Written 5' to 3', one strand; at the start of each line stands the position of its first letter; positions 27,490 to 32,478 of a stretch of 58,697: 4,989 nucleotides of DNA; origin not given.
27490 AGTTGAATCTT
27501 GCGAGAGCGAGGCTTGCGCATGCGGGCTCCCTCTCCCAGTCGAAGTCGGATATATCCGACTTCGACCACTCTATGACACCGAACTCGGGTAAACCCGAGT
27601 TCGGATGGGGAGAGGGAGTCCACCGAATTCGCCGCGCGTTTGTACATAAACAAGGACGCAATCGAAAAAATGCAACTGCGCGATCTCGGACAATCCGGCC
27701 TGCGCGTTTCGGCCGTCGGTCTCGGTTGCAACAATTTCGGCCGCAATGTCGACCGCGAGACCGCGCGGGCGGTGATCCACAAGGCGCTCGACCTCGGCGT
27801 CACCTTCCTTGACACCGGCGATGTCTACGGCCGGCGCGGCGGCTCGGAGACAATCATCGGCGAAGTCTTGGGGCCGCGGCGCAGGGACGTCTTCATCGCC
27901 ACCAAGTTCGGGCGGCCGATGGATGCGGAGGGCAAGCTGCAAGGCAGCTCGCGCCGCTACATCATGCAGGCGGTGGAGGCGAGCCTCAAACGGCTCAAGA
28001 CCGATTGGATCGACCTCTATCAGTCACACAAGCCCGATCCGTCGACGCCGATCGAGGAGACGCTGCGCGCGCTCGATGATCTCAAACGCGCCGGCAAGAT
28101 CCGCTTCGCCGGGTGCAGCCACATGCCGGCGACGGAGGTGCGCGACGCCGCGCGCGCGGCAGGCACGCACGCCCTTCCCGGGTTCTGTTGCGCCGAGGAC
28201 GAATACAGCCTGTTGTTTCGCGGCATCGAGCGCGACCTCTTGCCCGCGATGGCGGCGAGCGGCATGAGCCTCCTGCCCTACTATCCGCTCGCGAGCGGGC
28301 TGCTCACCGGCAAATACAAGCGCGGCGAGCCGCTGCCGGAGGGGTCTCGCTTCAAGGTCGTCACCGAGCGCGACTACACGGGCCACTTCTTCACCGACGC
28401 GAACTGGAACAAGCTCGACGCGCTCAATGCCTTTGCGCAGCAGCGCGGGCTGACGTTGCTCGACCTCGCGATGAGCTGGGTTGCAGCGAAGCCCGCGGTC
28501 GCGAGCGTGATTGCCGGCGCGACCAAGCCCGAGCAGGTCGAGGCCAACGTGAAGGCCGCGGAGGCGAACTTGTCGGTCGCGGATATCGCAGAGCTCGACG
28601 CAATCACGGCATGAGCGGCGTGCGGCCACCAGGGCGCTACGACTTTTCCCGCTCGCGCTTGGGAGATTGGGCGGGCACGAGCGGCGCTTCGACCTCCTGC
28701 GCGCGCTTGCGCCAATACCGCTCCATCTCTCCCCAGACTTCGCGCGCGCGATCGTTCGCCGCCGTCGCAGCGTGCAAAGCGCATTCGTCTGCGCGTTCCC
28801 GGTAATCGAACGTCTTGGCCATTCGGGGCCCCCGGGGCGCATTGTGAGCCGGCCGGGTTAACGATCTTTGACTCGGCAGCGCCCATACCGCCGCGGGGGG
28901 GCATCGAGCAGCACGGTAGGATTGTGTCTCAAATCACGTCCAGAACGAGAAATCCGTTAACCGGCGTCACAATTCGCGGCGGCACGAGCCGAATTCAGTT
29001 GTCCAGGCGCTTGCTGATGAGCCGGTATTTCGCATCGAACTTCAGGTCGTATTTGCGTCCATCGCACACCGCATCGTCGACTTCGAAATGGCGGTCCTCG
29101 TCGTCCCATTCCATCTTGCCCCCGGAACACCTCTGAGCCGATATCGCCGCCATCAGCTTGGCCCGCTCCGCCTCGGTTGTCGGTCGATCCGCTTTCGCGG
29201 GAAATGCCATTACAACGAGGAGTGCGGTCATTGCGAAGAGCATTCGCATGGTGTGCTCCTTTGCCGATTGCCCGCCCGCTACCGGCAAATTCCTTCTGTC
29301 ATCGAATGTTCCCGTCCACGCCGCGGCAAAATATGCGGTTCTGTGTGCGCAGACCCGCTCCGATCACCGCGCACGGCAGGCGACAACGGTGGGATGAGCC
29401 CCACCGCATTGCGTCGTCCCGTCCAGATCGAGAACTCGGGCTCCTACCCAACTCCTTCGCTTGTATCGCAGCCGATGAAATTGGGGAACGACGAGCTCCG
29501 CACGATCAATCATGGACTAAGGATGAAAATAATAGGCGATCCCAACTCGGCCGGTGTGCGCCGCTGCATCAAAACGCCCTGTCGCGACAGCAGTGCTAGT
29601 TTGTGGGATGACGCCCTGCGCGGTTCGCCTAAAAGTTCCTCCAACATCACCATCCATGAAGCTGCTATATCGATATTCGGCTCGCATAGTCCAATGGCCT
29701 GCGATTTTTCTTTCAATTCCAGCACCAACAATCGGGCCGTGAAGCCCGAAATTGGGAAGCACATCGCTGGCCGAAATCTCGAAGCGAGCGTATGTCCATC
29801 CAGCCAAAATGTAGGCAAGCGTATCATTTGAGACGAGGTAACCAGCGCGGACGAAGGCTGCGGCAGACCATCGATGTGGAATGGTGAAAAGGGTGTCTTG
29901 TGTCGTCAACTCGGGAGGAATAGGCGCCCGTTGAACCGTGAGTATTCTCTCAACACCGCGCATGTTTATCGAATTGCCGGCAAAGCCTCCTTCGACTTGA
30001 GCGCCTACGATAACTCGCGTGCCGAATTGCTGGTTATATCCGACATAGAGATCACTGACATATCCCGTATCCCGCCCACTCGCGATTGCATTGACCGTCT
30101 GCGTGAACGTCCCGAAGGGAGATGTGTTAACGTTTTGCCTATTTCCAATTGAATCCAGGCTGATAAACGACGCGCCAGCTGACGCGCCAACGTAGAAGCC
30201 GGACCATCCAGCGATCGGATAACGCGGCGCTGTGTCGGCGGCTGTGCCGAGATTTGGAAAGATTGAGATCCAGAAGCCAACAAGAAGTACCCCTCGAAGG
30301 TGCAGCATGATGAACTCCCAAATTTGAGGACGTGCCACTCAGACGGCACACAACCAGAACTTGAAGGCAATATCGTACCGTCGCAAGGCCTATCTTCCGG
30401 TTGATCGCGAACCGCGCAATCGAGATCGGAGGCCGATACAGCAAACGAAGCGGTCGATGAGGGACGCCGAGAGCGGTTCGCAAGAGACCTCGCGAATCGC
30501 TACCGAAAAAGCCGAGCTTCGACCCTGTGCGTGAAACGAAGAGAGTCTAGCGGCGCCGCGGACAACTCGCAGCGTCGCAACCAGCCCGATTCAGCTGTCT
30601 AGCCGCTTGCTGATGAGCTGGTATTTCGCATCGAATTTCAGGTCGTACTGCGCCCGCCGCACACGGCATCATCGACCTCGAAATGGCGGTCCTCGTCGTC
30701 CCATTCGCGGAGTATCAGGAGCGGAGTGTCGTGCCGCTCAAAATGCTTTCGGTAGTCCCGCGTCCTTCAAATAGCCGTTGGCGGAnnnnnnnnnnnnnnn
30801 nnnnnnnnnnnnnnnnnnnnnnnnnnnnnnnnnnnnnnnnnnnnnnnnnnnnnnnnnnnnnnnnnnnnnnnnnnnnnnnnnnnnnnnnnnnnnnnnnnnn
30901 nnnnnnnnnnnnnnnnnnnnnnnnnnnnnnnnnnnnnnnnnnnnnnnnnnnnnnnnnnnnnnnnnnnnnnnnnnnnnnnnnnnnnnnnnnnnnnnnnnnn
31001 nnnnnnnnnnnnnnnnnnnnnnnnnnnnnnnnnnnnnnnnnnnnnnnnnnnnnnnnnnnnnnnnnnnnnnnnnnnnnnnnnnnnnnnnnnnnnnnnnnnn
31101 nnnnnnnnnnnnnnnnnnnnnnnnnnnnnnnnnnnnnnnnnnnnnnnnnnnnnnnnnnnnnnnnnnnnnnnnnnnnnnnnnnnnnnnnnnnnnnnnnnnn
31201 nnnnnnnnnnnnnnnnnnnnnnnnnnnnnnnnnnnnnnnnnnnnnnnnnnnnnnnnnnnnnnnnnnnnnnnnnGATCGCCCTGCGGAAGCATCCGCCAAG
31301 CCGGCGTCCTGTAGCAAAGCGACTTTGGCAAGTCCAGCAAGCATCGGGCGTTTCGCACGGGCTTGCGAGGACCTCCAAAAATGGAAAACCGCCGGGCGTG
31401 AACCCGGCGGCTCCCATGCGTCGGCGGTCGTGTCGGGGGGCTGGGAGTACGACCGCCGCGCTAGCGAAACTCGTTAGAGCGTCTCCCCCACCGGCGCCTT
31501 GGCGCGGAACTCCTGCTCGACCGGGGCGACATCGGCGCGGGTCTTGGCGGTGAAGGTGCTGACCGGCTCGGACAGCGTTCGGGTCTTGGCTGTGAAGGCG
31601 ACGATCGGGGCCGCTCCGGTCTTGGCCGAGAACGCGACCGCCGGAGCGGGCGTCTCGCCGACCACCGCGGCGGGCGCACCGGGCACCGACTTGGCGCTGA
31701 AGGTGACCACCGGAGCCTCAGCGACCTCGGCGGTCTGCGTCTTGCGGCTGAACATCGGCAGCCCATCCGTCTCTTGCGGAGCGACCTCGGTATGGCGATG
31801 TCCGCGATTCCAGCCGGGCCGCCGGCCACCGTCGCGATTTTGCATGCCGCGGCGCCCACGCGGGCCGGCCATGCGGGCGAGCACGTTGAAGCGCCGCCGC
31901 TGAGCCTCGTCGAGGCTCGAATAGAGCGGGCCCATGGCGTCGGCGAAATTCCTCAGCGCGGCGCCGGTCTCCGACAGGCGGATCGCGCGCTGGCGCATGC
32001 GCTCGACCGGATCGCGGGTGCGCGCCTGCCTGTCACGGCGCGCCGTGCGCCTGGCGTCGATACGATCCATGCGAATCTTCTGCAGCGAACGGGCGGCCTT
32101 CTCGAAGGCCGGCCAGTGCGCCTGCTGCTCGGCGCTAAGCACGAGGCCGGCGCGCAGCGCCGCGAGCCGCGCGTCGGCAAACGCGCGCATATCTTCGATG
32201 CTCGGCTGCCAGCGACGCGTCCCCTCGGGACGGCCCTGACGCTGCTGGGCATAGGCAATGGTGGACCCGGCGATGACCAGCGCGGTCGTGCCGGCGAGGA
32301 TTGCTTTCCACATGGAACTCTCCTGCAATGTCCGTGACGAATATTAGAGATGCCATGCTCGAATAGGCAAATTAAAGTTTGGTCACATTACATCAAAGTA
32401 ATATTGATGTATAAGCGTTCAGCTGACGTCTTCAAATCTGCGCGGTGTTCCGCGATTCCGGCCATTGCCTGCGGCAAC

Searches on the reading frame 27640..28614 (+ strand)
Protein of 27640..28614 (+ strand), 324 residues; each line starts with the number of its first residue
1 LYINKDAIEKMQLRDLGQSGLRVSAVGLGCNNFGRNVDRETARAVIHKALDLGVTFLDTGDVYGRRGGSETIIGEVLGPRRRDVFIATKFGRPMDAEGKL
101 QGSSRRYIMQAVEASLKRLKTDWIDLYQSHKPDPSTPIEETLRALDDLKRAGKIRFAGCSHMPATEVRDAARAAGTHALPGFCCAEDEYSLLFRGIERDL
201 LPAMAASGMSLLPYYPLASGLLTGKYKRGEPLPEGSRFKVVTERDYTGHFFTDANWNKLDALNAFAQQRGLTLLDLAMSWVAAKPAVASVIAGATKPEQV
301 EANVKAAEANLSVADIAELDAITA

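Call 12: search_protein_families(library=pfam, proteins=[window:27640-28614:+], max_evalue=0.00001)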
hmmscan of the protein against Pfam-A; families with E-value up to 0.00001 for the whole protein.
window:27640-28614:+ (324 aa): 1 family
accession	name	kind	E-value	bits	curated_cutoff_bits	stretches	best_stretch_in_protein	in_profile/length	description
PF00248.27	Aldo_ket_red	-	5e-71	239.6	24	1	26-322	2-289/291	Aldo/keto reductase family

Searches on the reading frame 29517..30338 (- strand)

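Call 77: search_protein_families(library=pfam, proteins=[window:29517-30338:-], max_evalue=0.001)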
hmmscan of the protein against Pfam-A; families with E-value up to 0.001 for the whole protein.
window:29517-30338:- (273 aa): 1 family
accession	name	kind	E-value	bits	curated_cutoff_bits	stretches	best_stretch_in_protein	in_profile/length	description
PF13505.12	OMP_b-brl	-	1.6e-10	41.9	28.7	1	40-229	14-157/175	Outer membrane protein beta-barrel domain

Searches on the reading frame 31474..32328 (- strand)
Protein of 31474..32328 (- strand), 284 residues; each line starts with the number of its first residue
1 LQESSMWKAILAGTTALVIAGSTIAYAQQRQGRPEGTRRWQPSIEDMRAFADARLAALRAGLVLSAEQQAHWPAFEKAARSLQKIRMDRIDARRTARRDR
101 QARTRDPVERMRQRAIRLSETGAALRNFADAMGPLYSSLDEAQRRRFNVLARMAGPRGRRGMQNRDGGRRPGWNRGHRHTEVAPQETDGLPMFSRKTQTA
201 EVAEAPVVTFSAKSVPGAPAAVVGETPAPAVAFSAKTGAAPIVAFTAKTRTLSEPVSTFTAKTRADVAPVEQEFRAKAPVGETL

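Call 77: search_protein_families(library=pfam, proteins=[window:31474-32328:-], max_evalue=0.001)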
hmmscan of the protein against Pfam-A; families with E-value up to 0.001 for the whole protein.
window:31474-32328:- (284 aa): 1 family
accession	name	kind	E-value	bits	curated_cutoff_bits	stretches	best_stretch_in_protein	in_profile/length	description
PF07813.17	LTXXQ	-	4.7e-09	37.3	24.3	1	53-150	4-99/100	LTXXQ motif family protein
